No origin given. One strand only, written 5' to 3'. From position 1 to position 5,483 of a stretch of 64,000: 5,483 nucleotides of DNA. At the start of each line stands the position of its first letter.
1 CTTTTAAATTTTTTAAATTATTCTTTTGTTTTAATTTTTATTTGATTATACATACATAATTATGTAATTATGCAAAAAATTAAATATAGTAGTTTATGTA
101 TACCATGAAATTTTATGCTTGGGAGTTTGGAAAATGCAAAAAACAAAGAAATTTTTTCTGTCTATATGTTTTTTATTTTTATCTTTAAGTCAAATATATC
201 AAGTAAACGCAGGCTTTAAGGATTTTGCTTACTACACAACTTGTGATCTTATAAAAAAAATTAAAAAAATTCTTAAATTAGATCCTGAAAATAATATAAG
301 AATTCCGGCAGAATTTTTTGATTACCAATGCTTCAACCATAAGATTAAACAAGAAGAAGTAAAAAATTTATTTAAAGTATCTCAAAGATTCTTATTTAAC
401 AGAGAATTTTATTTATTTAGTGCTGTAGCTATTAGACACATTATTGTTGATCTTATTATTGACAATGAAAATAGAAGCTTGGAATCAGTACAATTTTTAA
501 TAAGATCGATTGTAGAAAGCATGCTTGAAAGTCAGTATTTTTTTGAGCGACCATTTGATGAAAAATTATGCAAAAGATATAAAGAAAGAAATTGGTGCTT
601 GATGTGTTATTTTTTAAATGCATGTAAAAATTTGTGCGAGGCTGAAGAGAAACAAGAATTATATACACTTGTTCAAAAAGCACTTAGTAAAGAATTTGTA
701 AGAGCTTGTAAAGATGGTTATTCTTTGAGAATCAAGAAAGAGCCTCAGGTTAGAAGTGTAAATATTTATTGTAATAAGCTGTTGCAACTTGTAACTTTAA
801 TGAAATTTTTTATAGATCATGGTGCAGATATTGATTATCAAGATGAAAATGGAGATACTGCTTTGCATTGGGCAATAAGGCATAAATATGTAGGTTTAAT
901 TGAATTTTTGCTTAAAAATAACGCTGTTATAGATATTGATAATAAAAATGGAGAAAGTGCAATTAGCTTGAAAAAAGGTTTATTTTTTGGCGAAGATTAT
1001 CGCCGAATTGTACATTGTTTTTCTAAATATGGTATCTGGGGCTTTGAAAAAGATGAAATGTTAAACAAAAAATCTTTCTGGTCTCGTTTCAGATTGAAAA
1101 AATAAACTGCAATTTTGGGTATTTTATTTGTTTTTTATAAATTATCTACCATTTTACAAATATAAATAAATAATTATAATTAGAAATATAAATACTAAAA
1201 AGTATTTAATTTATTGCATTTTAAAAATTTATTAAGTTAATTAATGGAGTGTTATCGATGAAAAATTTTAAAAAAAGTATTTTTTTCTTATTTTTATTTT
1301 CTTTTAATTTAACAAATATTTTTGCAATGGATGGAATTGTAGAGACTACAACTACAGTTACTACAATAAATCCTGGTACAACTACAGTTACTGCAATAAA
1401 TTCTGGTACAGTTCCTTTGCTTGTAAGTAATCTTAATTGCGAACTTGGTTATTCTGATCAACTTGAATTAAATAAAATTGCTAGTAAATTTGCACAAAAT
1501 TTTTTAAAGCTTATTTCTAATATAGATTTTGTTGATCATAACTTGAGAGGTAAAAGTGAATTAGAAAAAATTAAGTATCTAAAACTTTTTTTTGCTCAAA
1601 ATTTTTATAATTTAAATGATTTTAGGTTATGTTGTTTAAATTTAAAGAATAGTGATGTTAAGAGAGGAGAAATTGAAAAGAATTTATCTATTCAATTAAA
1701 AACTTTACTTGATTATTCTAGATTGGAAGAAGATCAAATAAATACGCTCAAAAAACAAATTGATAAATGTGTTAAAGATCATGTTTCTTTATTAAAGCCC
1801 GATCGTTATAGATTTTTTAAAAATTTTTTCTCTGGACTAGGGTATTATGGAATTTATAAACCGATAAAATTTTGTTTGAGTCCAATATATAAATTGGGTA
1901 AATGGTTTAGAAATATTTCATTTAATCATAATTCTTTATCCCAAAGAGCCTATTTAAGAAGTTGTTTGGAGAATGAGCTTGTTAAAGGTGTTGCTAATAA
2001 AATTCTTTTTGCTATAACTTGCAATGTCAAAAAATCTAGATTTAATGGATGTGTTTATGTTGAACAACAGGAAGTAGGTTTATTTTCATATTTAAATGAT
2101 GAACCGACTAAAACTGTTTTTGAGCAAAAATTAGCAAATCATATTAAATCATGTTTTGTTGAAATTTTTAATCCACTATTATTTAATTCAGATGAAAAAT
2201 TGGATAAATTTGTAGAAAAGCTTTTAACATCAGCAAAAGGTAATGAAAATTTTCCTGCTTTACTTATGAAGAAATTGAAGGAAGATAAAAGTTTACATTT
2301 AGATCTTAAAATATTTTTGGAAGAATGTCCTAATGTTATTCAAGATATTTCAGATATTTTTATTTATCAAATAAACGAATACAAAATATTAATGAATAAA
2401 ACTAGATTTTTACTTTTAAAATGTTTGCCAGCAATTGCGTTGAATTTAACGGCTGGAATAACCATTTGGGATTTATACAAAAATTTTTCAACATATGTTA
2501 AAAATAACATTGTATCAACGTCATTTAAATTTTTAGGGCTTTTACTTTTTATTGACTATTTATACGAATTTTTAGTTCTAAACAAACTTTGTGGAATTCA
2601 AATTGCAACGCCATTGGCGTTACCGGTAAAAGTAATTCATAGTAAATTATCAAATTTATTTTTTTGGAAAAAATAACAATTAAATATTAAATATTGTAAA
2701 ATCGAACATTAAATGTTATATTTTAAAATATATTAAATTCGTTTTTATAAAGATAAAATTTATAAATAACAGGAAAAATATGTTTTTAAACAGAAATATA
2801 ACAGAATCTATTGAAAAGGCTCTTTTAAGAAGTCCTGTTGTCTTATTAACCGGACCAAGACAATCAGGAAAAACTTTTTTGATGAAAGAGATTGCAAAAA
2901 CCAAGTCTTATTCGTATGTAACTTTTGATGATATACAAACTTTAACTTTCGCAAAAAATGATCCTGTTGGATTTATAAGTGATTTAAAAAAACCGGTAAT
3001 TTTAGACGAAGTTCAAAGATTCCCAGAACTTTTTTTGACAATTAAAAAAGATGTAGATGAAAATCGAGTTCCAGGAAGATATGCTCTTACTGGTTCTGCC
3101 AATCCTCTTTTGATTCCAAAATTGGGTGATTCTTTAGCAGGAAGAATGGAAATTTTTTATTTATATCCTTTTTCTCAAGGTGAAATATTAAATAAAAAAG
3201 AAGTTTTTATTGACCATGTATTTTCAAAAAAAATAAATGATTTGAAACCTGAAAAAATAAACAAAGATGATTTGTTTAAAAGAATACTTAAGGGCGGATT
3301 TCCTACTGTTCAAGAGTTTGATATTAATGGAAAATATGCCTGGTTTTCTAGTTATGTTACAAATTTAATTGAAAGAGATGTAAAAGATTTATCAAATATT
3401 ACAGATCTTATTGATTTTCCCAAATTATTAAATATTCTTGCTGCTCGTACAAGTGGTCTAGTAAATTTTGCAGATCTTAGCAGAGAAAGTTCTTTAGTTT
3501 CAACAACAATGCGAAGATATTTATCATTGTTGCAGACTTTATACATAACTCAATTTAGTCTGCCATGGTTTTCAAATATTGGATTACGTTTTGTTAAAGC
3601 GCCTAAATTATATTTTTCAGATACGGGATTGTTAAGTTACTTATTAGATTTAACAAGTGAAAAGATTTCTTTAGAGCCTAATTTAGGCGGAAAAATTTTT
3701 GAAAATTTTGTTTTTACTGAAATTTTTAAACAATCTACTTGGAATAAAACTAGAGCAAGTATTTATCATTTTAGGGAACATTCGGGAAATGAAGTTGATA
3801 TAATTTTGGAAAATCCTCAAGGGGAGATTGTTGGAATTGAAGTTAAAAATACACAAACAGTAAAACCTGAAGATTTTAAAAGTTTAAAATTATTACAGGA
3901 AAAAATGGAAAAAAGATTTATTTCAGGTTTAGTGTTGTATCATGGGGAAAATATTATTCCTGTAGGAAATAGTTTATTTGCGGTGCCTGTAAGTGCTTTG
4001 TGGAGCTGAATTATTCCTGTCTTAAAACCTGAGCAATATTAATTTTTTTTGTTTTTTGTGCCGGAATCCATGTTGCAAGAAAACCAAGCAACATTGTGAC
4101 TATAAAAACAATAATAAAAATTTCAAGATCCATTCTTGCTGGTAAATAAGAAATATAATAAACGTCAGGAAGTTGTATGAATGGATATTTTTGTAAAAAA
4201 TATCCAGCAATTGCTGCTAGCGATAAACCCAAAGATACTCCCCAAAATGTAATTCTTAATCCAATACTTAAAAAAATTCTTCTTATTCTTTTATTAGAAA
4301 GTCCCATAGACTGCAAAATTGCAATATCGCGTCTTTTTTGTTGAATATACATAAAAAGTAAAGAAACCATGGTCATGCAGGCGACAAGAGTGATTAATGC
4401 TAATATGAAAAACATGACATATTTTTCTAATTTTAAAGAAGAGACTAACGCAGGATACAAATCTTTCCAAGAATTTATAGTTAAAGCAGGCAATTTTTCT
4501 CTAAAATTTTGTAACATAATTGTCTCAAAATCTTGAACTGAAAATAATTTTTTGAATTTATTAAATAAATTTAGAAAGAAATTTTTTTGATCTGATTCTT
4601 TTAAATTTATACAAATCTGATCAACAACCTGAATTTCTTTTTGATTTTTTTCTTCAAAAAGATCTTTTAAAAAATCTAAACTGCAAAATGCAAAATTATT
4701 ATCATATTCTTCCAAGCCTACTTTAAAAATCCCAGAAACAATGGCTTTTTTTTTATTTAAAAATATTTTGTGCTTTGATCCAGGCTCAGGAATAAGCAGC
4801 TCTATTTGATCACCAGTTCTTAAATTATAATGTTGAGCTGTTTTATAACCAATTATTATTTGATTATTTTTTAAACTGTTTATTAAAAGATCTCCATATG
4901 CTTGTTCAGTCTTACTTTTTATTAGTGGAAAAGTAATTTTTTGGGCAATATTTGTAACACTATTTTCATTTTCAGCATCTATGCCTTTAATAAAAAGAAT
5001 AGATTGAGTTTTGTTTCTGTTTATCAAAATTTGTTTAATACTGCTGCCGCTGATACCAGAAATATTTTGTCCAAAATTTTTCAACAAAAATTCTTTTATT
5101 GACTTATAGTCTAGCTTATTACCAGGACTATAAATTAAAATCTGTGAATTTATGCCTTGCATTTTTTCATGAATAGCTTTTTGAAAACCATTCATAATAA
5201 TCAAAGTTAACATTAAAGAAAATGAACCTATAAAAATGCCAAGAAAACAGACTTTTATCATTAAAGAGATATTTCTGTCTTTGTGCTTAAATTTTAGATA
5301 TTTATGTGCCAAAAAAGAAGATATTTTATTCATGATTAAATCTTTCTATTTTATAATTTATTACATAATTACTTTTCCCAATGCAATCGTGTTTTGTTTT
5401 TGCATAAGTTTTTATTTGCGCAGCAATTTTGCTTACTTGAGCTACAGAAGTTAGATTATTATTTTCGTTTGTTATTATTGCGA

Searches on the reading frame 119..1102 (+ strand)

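Call 93: search_protein_families(library=pfam, proteins=[window:119-1102:+], max_evalue=0.00001)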
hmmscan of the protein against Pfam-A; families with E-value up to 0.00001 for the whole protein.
window:119-1102:+ (328 aa): 5 families
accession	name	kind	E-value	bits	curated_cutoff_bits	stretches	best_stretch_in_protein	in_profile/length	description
PF13637.12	Ank_4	-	5.8e-10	39.6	22.7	1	227-265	12-50/50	Ankyrin repeats (many copies)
PF12796.13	Ank_2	-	1.5e-08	35.5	27.3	1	227-273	12-88/90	Ankyrin repeats (3 copies)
PF00023.36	Ank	-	1.9e-08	34.6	21.1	1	244-276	1-33/33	Ankyrin repeat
PF13857.12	Ank_5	-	4.7e-07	30.5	27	1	232-282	2-53/56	Ankyrin repeats (many copies)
PF13606.12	Ank_3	-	4.9e-06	26.9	22.3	0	244-272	1-29/30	Ankyrin repeat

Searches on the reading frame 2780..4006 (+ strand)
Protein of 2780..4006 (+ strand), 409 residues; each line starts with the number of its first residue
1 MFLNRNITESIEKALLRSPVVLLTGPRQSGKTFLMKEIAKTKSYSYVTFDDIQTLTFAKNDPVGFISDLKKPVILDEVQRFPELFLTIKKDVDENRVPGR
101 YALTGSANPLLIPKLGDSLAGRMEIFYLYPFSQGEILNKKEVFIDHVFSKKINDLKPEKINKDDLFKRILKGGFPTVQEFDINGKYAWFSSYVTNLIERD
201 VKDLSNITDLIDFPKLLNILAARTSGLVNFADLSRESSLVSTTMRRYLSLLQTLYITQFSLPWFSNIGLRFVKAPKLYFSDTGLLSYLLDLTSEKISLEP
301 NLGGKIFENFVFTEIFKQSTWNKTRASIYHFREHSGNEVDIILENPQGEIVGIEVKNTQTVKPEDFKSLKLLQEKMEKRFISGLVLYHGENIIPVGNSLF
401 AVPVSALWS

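Call 93: search_protein_families(library=pfam, proteins=[window:2780-4006:+], max_evalue=0.00001)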
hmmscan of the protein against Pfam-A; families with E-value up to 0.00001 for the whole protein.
window:2780-4006:+ (409 aa): 2 families
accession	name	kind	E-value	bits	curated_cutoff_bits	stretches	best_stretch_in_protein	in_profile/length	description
PF13635.12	DUF4143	-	1.8e-43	148.5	28.1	1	198-357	1-159/160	Domain of unknown function (DUF4143)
PF13173.12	AAA_14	-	6e-28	97.9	27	1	18-137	2-129/129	AAA domain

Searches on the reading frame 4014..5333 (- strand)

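Call 93: search_protein_families(library=pfam, proteins=[window:4014-5333:-], max_evalue=0.00001)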
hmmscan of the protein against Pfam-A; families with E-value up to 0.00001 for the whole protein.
window:4014-5333:- (440 aa): 2 families
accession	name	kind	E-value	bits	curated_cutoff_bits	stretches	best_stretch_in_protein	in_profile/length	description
PF02687.27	FtsX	-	2.5e-15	57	25.5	1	308-433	1-120/120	FtsX-like permease C-terminal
PF12704.14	MacB_PCD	-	2.2e-08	35.1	27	1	31-248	6-195/207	MacB-like periplasmic core domain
